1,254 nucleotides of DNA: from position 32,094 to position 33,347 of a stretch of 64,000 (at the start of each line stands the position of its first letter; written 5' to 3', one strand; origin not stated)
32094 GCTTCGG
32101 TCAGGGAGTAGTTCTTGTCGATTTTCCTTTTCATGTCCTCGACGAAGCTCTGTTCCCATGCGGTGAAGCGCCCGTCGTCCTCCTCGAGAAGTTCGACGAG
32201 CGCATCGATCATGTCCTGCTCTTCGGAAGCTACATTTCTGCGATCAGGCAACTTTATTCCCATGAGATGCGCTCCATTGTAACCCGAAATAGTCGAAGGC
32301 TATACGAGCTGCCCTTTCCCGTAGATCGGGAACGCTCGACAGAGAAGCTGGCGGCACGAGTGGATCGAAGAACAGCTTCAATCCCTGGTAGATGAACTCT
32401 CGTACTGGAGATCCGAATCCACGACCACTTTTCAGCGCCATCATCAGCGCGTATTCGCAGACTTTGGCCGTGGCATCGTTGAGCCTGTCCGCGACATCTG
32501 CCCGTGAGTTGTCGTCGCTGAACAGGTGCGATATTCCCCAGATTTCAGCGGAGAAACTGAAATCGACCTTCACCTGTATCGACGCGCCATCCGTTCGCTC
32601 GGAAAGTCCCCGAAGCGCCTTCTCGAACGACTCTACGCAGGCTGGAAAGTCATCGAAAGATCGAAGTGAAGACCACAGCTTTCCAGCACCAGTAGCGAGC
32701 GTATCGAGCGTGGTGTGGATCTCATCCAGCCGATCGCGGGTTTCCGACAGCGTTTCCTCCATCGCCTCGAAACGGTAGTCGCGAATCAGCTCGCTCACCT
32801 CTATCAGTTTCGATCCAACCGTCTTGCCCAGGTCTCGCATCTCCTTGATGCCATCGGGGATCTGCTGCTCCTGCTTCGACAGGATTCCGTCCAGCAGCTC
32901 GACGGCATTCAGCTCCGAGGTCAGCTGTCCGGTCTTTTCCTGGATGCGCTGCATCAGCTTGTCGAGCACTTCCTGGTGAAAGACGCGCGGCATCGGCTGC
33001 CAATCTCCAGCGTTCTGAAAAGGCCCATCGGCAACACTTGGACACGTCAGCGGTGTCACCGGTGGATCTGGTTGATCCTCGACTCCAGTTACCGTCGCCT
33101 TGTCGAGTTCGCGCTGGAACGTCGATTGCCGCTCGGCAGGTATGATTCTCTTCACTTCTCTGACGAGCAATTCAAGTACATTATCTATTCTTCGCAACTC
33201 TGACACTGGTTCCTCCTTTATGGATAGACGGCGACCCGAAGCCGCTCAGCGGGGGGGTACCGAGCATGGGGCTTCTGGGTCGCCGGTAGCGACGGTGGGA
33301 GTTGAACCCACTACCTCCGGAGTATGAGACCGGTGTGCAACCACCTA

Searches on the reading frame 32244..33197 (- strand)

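Call 44: search_protein_families(library=pfam, proteins=[window:32244-33197:-], max_evalue=0.01)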
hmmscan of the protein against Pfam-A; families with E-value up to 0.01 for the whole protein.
window:32244-33197:- (317 aa): 0 families

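Call 61: search_protein_families(library=pfam, proteins=[window:32244-33197:-], max_evalue=0.05)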
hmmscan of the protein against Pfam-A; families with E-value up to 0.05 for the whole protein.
window:32244-33197:- (317 aa): 2 families
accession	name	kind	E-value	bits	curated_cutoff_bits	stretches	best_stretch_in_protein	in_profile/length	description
PF11887.13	Mce4_CUP1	-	0.034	14.2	32.6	1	79-170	46-135/222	Cholesterol uptake porter CUP1 of Mce4, putative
PF03980.19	Nnf1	-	0.037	14.8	23.7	0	72-168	5-102/110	Nnf1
